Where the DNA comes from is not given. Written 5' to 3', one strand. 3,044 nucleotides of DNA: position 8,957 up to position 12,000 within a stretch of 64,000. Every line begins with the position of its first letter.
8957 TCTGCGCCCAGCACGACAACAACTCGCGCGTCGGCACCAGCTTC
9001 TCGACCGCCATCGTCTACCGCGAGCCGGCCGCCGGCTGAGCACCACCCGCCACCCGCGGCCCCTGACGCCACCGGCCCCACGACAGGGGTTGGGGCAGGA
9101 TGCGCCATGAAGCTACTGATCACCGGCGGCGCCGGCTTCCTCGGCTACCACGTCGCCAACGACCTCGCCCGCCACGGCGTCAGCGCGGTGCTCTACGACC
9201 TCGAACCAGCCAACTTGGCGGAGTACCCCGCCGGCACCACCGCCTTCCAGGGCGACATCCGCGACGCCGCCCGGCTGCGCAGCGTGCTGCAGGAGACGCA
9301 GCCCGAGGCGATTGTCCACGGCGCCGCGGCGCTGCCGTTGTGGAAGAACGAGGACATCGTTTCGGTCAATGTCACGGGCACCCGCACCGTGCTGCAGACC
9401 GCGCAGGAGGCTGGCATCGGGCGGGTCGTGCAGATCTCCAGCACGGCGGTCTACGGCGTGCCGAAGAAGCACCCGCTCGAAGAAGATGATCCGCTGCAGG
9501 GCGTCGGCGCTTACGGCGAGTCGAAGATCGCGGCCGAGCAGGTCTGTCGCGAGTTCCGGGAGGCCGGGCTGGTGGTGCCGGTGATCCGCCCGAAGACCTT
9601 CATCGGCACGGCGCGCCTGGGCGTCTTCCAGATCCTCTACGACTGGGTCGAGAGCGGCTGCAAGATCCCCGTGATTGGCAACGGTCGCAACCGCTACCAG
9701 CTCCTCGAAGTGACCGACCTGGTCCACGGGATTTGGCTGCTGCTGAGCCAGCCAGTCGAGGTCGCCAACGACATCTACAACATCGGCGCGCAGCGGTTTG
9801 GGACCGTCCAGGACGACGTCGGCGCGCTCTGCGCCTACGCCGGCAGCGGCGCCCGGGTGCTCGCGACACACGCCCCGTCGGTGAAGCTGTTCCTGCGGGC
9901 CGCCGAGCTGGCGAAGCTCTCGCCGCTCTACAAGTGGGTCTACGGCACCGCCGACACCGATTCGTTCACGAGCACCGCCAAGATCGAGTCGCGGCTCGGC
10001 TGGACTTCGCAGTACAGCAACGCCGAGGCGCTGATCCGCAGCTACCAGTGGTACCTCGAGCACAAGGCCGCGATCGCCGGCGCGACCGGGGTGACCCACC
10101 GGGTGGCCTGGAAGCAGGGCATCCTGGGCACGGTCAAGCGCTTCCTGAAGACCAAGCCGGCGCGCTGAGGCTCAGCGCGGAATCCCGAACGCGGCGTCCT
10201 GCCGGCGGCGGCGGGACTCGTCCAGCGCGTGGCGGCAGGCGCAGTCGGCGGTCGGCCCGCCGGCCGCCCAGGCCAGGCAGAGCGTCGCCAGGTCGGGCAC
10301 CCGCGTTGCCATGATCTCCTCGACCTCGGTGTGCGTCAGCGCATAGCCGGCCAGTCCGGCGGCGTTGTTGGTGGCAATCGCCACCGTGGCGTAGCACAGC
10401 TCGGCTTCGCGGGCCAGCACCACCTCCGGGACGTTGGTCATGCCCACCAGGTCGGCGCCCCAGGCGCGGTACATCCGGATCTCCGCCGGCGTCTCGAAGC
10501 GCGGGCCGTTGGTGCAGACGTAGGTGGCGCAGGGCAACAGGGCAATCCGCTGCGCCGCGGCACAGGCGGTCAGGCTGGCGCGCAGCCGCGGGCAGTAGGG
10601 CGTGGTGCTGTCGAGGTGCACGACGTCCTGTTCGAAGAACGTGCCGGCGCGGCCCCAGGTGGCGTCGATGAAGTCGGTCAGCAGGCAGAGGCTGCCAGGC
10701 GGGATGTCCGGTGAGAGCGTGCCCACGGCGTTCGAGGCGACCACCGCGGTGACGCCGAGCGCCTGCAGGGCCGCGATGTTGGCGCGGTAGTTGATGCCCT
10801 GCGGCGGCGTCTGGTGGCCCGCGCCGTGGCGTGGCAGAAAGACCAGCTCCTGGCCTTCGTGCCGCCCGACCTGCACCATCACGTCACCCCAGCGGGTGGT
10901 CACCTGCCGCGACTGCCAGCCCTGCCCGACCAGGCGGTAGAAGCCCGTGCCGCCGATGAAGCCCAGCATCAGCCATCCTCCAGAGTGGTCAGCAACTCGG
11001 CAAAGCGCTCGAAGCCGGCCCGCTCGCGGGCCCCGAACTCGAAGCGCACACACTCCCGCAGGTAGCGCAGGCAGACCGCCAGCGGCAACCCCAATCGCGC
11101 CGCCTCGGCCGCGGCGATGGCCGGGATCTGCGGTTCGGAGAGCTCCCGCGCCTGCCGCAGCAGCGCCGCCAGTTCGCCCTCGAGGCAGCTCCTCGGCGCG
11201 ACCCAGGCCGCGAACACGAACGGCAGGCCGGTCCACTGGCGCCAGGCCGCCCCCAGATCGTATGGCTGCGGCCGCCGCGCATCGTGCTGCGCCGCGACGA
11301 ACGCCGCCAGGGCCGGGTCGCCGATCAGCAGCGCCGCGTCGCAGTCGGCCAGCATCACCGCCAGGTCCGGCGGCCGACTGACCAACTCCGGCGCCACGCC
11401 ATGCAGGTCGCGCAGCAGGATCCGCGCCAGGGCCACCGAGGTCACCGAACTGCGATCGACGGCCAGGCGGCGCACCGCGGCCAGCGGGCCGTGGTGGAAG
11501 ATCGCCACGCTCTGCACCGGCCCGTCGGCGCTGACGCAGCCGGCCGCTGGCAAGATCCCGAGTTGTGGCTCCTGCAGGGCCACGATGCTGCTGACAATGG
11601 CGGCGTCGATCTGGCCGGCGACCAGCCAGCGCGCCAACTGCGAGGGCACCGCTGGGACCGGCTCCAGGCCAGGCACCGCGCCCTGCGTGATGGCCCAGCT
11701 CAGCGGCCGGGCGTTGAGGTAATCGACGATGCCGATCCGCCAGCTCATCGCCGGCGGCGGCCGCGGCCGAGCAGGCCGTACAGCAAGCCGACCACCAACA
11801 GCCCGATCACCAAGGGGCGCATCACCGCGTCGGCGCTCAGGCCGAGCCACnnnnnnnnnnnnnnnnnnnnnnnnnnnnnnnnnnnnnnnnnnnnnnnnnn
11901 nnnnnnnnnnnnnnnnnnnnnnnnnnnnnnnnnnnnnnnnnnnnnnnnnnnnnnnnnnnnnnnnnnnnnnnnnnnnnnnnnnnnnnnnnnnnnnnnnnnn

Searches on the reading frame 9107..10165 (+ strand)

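Call 50: search_protein_families(library=pfam, proteins=[window:9107-10165:+], max_evalue=0.001)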
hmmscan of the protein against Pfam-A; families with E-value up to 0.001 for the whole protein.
window:9107-10165:+ (353 aa): 8 families
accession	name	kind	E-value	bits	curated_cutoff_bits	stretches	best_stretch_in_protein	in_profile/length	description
PF01370.27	Epimerase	-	4.2e-40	138.1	20.9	1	4-227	2-240/240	NAD dependent epimerase/dehydratase family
PF16363.11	GDP_Man_Dehyd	-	7.2e-29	101.7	27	1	4-307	1-327/332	GDP-mannose 4,6 dehydratase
PF04321.23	RmlD_sub_bind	-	8.4e-19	68.2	27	1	1-156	1-145/287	RmlD substrate binding domain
PF01073.25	3Beta_HSD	-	2.3e-15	56.8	22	1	4-194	1-210/280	3-beta hydroxysteroid dehydrogenase/isomerase family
PF07993.18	NAD_binding_4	-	9e-13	48.4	20.1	1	67-176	90-218/258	Male sterility protein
PF13460.12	NAD_binding_10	-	2.2e-10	41.1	27.2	1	7-165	1-146/184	NAD(P)H-binding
PF02719.21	Polysacc_synt_2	-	3.7e-10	39.9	20.2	1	4-112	2-128/293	Polysaccharide biosynthesis protein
PF00106.31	adh_short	-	5.8e-07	29.6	26.6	1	4-147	4-160/195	short chain dehydrogenase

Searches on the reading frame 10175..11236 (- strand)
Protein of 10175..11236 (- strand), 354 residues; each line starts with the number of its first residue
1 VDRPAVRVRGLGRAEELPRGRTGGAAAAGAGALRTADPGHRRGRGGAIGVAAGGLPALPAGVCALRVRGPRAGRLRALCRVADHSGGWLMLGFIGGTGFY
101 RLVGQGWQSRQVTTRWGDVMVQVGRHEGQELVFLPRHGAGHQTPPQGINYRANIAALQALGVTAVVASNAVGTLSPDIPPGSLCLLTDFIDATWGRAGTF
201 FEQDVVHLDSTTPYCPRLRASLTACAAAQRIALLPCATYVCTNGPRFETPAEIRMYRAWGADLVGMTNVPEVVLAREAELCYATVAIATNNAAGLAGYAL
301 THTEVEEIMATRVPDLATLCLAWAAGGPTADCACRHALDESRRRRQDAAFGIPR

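Call 50: search_protein_families(library=pfam, proteins=[window:10175-11236:-], max_evalue=0.001)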
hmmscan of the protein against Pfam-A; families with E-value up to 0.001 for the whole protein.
window:10175-11236:- (354 aa): 1 family
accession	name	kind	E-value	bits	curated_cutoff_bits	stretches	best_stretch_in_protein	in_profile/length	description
PF01048.26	PNP_UDP_1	-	5.9e-40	137.5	25.1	1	123-321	36-229/233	Phosphorylase superfamily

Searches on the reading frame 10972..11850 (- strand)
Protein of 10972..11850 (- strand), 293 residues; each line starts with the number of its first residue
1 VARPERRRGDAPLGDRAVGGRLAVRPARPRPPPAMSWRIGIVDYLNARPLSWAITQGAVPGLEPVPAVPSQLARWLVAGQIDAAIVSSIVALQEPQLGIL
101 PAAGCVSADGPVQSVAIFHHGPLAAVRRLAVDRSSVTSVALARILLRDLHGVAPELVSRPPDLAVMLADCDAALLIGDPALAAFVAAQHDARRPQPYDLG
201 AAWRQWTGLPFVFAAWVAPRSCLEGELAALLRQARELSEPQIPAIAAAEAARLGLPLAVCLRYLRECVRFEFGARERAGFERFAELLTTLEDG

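Call 50: search_protein_families(library=pfam, proteins=[window:10972-11850:-], max_evalue=0.001)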
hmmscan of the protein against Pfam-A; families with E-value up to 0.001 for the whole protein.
window:10972-11850:- (293 aa): 1 family
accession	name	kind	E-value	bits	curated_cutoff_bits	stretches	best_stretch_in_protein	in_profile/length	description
PF02621.19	VitK2_biosynth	-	1.3e-50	172.7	26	1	38-287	2-250/252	Menaquinone biosynthesis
